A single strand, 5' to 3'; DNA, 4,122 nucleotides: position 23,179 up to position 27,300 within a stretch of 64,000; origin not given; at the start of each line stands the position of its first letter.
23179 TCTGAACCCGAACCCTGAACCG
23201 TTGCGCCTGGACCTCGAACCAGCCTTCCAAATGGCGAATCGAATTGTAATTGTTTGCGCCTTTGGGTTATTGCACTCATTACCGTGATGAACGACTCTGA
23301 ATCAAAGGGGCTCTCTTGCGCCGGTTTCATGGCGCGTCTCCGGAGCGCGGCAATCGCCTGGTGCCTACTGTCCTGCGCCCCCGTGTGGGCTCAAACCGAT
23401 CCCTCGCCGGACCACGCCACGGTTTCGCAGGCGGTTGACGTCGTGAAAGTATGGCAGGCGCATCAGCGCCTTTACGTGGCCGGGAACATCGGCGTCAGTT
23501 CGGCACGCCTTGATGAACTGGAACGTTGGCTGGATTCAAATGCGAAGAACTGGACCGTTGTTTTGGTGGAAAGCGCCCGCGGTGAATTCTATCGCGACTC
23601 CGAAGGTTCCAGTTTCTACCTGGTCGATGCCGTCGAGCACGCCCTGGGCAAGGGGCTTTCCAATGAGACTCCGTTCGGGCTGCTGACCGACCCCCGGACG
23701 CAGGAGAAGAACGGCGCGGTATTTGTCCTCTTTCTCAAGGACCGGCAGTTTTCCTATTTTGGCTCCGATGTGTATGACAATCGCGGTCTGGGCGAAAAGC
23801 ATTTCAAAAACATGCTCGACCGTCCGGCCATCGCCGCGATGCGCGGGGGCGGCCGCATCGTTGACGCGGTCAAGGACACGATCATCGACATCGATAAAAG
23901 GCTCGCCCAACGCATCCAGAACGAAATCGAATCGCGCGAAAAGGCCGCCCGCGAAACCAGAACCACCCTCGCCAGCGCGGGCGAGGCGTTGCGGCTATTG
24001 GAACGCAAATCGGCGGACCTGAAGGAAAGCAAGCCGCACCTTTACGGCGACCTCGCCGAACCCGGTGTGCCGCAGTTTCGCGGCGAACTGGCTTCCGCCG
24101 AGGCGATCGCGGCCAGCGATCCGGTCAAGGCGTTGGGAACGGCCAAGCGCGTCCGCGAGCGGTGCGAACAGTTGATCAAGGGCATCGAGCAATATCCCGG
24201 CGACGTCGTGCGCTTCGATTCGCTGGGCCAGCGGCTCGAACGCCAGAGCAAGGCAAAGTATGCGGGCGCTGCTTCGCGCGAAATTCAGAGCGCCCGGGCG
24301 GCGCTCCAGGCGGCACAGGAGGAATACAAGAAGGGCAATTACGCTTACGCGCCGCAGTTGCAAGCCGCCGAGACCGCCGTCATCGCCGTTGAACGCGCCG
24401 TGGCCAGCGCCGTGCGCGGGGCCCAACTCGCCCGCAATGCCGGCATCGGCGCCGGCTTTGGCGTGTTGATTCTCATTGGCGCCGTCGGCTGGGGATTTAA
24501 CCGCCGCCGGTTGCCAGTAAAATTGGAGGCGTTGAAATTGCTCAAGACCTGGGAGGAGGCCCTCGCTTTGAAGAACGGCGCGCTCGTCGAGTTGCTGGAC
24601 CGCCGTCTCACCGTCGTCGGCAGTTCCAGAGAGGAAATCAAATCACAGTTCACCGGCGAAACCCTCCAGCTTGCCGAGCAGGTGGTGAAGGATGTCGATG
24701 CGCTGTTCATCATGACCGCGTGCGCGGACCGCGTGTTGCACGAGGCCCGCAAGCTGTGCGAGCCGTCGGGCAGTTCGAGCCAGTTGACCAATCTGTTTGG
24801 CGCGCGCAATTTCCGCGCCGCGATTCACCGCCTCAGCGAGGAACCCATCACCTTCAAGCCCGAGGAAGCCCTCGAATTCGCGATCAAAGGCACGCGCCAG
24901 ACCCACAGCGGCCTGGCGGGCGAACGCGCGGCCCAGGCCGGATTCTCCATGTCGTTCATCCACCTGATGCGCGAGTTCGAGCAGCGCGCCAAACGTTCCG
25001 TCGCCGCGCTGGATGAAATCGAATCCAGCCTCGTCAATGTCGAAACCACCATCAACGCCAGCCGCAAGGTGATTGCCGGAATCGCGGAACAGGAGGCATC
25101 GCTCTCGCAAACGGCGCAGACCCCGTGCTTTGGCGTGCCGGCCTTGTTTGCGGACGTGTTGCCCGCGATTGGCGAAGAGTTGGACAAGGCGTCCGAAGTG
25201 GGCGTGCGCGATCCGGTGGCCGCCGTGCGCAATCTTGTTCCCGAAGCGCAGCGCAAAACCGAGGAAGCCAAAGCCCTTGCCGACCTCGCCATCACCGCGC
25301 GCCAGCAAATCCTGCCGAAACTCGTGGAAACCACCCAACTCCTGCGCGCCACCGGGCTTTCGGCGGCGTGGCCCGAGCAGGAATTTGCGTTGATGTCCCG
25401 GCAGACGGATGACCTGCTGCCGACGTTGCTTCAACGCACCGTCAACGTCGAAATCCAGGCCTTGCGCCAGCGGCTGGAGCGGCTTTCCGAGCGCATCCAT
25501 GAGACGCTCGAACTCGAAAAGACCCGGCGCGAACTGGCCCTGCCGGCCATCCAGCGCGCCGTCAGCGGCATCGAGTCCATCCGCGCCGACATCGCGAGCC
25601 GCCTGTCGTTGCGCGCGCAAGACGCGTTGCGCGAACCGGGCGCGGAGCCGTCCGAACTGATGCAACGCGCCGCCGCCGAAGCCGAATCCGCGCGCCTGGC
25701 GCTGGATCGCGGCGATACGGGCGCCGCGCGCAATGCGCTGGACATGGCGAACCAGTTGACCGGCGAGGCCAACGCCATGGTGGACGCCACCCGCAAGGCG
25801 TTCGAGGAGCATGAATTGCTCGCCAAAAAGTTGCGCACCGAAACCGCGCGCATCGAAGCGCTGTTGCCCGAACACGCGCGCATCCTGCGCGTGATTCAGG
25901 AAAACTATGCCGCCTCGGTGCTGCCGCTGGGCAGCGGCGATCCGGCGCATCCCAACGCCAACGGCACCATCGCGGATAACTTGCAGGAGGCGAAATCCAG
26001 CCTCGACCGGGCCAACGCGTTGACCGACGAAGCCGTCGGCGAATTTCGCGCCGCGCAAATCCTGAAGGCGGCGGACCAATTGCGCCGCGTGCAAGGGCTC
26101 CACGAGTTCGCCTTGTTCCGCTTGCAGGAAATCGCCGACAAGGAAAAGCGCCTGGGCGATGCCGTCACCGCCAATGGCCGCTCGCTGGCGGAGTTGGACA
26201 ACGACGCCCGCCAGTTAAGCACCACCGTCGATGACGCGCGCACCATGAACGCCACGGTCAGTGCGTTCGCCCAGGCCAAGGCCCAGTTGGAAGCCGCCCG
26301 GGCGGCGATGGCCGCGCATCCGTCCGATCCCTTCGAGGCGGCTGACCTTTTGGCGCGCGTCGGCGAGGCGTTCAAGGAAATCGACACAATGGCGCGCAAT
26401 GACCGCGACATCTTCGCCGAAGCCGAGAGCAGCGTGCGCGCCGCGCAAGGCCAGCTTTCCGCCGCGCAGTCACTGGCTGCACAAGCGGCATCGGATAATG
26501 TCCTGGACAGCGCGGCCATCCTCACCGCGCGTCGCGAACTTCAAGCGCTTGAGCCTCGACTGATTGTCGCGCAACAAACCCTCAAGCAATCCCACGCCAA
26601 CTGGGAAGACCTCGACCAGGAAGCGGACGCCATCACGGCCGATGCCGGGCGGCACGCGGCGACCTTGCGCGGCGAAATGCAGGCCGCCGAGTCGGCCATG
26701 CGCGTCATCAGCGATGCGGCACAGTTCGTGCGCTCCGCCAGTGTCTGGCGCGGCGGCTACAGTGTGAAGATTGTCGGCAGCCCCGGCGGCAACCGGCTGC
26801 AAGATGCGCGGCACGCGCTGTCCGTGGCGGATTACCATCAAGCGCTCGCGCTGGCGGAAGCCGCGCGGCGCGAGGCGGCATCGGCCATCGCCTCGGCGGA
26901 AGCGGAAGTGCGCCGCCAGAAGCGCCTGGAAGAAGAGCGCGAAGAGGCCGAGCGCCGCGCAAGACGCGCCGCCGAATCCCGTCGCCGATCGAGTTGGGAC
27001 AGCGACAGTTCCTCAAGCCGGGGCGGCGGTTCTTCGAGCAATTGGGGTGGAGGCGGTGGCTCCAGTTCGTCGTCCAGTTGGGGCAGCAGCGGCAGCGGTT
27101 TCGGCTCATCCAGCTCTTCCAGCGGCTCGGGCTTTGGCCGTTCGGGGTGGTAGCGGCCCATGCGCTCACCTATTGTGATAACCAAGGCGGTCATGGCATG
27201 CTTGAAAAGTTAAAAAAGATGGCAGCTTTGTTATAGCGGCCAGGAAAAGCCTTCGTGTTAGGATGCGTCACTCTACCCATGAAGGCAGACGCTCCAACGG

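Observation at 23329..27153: Giant (~1270 aa) TPM-domain protein with a huge cytoplasmic helical region and an aromatic-spaced Gly/Ser tail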

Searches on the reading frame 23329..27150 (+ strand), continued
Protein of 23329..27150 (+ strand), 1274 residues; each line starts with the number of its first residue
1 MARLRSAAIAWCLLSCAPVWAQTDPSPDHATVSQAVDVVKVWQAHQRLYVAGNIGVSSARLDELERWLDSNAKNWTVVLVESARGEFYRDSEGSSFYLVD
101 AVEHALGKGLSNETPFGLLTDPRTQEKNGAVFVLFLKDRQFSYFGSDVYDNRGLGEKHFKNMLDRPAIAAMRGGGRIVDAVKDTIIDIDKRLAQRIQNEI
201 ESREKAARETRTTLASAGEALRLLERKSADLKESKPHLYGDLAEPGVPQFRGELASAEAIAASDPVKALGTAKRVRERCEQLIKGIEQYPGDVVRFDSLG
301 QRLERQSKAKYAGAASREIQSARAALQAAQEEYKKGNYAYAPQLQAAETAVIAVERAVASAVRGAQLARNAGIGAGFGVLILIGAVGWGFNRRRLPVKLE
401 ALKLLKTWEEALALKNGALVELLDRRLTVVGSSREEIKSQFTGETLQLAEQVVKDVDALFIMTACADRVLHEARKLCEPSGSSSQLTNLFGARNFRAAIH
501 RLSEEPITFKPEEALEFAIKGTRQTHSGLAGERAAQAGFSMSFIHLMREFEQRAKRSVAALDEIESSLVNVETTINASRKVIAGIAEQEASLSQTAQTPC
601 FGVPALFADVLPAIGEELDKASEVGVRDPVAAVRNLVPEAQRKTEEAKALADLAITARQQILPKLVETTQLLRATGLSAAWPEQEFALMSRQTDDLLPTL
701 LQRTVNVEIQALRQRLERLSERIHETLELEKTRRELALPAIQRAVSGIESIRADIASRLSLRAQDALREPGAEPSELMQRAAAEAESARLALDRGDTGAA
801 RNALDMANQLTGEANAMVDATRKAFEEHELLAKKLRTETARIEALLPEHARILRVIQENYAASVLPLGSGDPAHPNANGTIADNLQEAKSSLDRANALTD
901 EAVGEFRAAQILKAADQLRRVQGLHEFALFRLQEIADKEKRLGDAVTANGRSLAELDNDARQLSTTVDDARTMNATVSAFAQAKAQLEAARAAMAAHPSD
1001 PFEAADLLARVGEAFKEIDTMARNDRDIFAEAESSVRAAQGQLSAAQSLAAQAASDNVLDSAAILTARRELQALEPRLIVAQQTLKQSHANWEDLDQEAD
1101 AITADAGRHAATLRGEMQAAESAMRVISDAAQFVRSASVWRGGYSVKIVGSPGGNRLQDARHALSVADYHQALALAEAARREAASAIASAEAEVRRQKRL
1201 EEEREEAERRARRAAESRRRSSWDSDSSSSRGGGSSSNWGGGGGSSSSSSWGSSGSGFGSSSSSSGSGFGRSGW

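Call 44: find_related_loci(query=A1, collection=genome_contigs, flank=8000)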
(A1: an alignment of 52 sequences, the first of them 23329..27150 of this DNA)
Query A1 (1274 aa) in genome_contigs; peptide patterns used: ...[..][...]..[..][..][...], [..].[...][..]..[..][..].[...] (x = any residue, [..] = any of these).
381 stretches matched a pattern; 187 encode a relative of the query (tblastn E <= 1e-3); the best 80 are kept; 79 distinct loci.
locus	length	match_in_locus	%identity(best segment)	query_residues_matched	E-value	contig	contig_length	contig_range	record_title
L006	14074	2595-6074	42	21-1169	0e+0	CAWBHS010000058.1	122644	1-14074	MAG: uncultured Verrucomicrobiae bacterium isolate MFD05684.bin.2.284 genome assembly, contig: contig_36537, whole genom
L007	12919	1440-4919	39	9-1155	0e+0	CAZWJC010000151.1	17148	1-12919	MAG TPA_asm: uncultured Verrucomicrobiota bacterium isolate SRP220891_co2_456 genome assembly, contig: NODE_5260_length_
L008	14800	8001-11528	41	32-1196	0e+0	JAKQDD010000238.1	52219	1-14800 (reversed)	MAG: Verrucomicrobiota bacterium isolate USDE_maxbin.037 k141_613882, whole genome shotgun sequence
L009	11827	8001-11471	39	12-1155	0e+0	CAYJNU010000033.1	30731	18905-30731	MAG TPA_asm: uncultured Verrucomicrobiota bacterium isolate ERP124720_co1_187 genome assembly, contig: NODE_2017_length_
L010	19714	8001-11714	39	36-1274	0e+0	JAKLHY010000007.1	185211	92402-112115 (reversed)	MAG: Verrucomicrobia bacterium isolate RA.bin74 RA.bin74_7, whole genome shotgun sequence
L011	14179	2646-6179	39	8-1173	0e+0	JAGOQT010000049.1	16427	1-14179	MAG: Phycisphaerae bacterium isolate Go_SlDig_bin_273 Go_SlDig_10201_length_16427_cov_4.103804, whole genome shotgun seq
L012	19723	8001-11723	42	32-1274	0e+0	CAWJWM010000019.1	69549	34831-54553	MAG: uncultured Verrucomicrobiae bacterium isolate MFD04716.bin.3.184 genome assembly, contig: contig_14360, whole genom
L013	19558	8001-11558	39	12-1178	0e+0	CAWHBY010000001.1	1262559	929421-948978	MAG: uncultured Phycisphaerae bacterium isolate MFD00905.bin.1.20 genome assembly, contig: contig_13585, whole genome sh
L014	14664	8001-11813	40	5-1274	0e+0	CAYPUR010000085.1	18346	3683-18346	MAG TPA_asm: uncultured Verrucomicrobiota bacterium isolate SRP263991_co1_516 genome assembly, contig: NODE_4422_length_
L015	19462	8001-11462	40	31-1172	0e+0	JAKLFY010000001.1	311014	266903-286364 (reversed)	MAG: Verrucomicrobia bacterium isolate RA.bin27 RA.bin27_1, whole genome shotgun sequence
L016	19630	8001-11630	38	31-1223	0e+0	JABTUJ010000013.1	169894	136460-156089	MAG: Verrucomicrobiales bacterium isolate H5_VER1 seq0013, whole genome shotgun sequence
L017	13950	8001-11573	39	6-1181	0e+0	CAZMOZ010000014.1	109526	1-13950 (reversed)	MAG TPA_asm: uncultured Verrucomicrobiota bacterium isolate binchicken_co107_126 genome assembly, contig: NODE_400_lengt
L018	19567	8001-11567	36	4-1181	0e+0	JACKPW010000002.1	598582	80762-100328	MAG: Verrucomicrobiales bacterium isolate HK-STAS-VERR-4 HK-STAS-VERR-4_2, whole genome shotgun sequence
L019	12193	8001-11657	39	7-1202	0e+0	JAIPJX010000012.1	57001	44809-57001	MAG: Verrucomicrobia bacterium isolate Tobar12.5m-G45 Tobar12-5m-C424, whole genome shotgun sequence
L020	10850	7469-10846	38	1-1106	0e+0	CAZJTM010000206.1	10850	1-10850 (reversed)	MAG TPA_asm: uncultured Verrucomicrobiota bacterium isolate binchicken_co190_420 genome assembly, contig: NODE_9814_leng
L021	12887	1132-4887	39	24-1274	0e+0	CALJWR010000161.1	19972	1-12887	MAG: uncultured Verrucomicrobiae bacterium isolate N1_Bin_METABAT__87_sub_1 genome assembly, contig: c_000001133140, who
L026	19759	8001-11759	41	32-1274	0e+0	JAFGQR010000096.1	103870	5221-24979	MAG: Verrucomicrobia bacterium isolate Zod_Metabat.779 k87_5657041, whole genome shotgun sequence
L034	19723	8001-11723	29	31-1274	4e-143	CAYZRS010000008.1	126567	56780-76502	MAG TPA_asm: uncultured Pirellulaceae bacterium isolate SRP268394_co2_211 genome assembly, contig: NODE_104_length_12656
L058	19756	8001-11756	39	24-1274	0e+0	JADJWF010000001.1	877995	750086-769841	MAG: Verrucomicrobia bacterium isolate Kalu_18-Q3-R12-55_BAT3C.19 tig00001403-10-8768320, whole genome shotgun sequence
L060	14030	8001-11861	32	32-1274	3e-122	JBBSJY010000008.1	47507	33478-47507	MAG: Verrucomicrobiales bacterium isolate LS4_metabat2.159 LS4_metabat2.159_K_1849321_L_47507_cov_24.6138, whole genome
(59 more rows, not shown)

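Call 62: search_protein_families(library=padloc, proteins=[window:23329-27150:+], max_evalue=0.1)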
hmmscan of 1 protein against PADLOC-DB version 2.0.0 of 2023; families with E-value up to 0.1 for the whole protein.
window:23329-27150:+ (1274 aa): 1 family
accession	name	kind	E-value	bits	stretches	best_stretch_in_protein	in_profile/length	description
PDLC03859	LmuB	-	0.069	10.3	1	523-843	269-469/611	-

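Call 63: search_protein_families(library=phrogs, proteins=[window:23329-27150:+], max_evalue=0.1)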
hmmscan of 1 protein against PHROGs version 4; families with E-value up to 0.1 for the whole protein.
window:23329-27150:+ (1274 aa): 0 families

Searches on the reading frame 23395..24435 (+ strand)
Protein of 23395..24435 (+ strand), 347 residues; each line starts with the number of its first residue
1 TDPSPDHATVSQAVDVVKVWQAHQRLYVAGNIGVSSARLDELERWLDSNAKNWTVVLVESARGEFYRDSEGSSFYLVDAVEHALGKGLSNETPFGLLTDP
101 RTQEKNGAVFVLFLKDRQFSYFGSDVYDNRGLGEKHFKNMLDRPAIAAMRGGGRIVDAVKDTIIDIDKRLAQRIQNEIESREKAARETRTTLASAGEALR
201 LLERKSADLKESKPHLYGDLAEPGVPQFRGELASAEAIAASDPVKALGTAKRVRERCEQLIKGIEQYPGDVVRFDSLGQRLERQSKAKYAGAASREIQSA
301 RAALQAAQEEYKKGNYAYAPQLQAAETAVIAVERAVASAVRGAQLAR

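Call 23: predict_structure(alignment_id=A2)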
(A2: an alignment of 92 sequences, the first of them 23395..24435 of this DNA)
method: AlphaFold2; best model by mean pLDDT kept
length: 347 residues; sequences in the alignment: 92
mean_pLDDT: 95.6   pTM: 0.79
mean pLDDT of the five models: 95.6, 95.2, 94.9, 94.8, 94.5
residues with pLDDT >= 90: 323; 70-90: 21; 50-70: 3; < 50: 0
segments of 3 or more residues with pLDDT < 50: none
pLDDT, mean of each block of 10 residues (from residue 1): 84 98 97 95 97 97 97 97 96 96 97 93 96 90 83 82 95 96 96 98 98 98 98 98 97 98 98 98 97 98 98 98 98 98 95
secondary structure, 60 per line:
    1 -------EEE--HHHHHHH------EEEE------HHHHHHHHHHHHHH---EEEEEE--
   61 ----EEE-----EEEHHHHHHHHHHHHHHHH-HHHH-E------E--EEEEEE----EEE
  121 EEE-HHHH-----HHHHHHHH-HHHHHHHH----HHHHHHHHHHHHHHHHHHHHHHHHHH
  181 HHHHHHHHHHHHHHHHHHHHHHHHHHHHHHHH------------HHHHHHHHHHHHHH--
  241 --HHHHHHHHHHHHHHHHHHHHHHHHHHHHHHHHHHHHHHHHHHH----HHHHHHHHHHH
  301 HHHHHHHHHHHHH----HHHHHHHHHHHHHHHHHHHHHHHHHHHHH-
elements in order: E8-10 H13-19 E26-29 H36-49 E53-58 E65-67 E73-75 H76-91 H93-96 E108-113 E118-123 H125-128 H134-141 H143-150 H155-212 H225-238 H243-285 H290-313 H318-346

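Call 26: fold_search(model_id=the predicted structure, library=pdb)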
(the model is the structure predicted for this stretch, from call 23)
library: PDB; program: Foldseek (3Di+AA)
matches with E <= 10: 156; with E <= 0.001: 0
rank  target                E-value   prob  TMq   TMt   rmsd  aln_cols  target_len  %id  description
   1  5anp_B                1.3e-02  1.00  0.27  0.60   4.8       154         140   14  CRYSTAL STRUCTURE OF THE BA41 PROTEIN FROM BIZIONIA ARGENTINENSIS (released 2016-11-16)
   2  5anp_A                2.4e-02  1.00  0.28  0.59   4.8       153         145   16  CRYSTAL STRUCTURE OF THE BA41 PROTEIN FROM BIZIONIA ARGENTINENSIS (released 2016-11-16)
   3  2lt2_MODEL_1_A        5.7e-01  0.96  0.18  0.40   2.9        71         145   17  NMR structure of BA42 protein from the psychrophilic bacteria Bizionia argentinensis sp. nov. (released 2013-05-22)
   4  8qkd                  6.3e-01  0.60  0.23  0.28  23.6       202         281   15  X-ray crystal structure of a de novo designed single-chain parallel coiled-coil alpha-helical barrel with 5 inner helice (released 2024-07-03)
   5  9drl_A                7.7e-01  0.33  0.22  0.17  14.7       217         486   14  Cryo-EM structure of the T33-549 tetrahedral cage (released 2025-08-06)
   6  9dbf                  9.0e-01  0.13  0.15  0.17  25.4       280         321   12  Zn-Bound Structure of a Single-Chain Tet4 Variant with an L42W Mutation (released 2025-08-06)
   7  8r5s_G                1.2e+00  0.16  0.16  0.21  18.6       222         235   18  t113 - De-novo designed soluble homotetramer (released 2024-11-27)
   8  9ivk_A                1.2e+00  0.08  0.12  0.15  35.1       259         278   11  cryo-EM structure of a tmFAP (released 2024-11-20)
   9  6rjx                  1.4e+00  0.33  0.21  0.36   8.5       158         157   14  Crystal structure of the N-terminal domain of Lyme disease agent Borrelia burgdorferi major virulence factor BB0323 (nat (released 2019-09-11)
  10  6rjw                  1.6e+00  0.25  0.20  0.34   8.7       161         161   14  Crystal structure of the N-terminal domain of Lyme disease agent Borrelia burgdorferi major virulence factor BB0323 (Se- (released 2019-09-11)
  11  9u81_R                1.6e+00  0.08  0.16  0.15  31.4       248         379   12  Cryo-EM structure of tolvaptan-bound human vasopressin V2 receptor complex with Fab (released 2025-12-10)
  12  4uy3                  1.9e+00  0.18  0.18  0.30  11.3       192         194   10  Cytoplasmic domain of bacterial cell division protein ezra (released 2014-10-22)
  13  6rc8_B                1.9e+00  0.02  0.11  0.11  16.4       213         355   10  Cryo-EM structure of the anti-feeding prophage (AFP) helical sheath in contracted state (released 2019-04-17)
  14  4oa3                  2.0e+00  0.72  0.18  0.40   3.5        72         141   17  Crystal structure of the BA42 protein from BIZIONIA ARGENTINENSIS (released 2014-08-20)
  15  9q9v_A                2.1e+00  0.25  0.21  0.39   8.0       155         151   14  Crystal structure of Borrelia burgdorferi BB0238-BB0323 complex (released 2026-02-04)
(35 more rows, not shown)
